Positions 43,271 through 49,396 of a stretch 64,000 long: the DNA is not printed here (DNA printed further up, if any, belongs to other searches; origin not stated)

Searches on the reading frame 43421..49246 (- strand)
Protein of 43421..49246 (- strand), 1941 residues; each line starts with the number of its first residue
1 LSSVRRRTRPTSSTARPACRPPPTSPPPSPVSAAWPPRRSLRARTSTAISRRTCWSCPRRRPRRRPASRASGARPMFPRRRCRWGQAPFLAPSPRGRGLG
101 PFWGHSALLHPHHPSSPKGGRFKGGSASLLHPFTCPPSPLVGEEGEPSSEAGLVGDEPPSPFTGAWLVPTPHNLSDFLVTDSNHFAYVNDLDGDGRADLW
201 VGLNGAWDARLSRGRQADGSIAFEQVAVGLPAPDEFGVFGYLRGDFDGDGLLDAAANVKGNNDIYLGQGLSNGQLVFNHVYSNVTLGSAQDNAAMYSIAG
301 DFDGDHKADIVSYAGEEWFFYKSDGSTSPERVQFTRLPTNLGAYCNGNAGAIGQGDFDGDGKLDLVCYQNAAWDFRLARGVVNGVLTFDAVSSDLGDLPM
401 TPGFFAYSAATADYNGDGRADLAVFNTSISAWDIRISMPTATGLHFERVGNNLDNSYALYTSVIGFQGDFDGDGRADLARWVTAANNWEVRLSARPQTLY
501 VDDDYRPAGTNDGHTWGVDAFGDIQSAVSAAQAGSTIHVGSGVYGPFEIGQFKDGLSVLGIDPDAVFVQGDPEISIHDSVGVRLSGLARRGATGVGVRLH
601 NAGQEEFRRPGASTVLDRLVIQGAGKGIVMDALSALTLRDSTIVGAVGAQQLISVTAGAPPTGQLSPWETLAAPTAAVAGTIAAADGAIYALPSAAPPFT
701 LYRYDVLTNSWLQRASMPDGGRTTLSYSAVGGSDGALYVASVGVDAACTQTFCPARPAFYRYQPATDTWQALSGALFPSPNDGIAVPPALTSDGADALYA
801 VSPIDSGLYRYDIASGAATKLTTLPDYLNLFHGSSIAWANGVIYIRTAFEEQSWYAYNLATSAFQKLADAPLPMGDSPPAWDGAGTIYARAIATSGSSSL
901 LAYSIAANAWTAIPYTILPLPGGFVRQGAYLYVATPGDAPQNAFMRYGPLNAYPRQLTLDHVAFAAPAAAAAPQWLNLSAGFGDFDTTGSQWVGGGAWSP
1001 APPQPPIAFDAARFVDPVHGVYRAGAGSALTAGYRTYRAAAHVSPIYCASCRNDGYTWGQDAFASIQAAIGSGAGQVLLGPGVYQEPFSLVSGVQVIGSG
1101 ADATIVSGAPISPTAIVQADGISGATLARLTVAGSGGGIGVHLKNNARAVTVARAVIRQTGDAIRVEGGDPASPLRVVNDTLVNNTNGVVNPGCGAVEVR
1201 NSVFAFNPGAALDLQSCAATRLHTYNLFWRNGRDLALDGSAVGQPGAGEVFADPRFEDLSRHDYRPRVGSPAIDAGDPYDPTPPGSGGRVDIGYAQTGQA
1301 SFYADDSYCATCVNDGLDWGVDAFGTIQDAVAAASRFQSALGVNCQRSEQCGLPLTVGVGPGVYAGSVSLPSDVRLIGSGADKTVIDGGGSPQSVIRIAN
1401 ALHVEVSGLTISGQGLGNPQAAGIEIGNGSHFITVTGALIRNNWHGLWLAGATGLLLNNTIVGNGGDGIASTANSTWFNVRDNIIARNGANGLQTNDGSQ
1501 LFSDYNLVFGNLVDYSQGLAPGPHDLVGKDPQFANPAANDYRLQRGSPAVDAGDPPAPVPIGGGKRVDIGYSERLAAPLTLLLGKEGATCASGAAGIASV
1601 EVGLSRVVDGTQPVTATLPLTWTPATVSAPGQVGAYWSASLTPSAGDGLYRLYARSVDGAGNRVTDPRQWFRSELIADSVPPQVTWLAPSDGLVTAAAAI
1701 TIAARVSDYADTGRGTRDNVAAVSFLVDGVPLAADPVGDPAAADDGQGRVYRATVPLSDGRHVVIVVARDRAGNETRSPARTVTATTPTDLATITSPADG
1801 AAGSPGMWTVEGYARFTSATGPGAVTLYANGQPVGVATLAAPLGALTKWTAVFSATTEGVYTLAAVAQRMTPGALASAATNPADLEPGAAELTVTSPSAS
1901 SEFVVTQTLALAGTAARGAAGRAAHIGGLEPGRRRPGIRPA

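Call 47: search_protein_families(library=pfam, proteins=[window:43421-49246:-], max_evalue=0.001)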
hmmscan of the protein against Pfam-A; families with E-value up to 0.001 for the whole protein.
window:43421-49246:- (1941 aa): 7 families
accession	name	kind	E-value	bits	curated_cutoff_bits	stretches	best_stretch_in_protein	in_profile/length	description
PF13517.12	FG-GAP_3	-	7.3e-16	59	26.9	3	356-424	1-61/61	FG-GAP-like repeat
PF01839.29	FG-GAP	-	3.1e-13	49.7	22.1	1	405-426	1-22/37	FG-GAP repeat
PF13229.12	Beta_helix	-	9.2e-13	48.5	25.9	1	1401-1511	25-137/158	Right handed beta helix region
PF05048.19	NosD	-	1.6e-11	44.5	23.6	1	1393-1516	38-149/212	Periplasmic copper-binding protein (NosD)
PF19077.6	Big_13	-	1.4e-06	29.2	27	0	1742-1784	57-99/102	Bacterial Ig-like domain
PF17957.7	Big_7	-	0.00012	23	24.1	0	1792-1864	3-69/70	Bacterial Ig domain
PF17161.10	DUF5123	-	0.00079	21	35.1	0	1458-1555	5-111/113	Domain of unknown function (DUF5123)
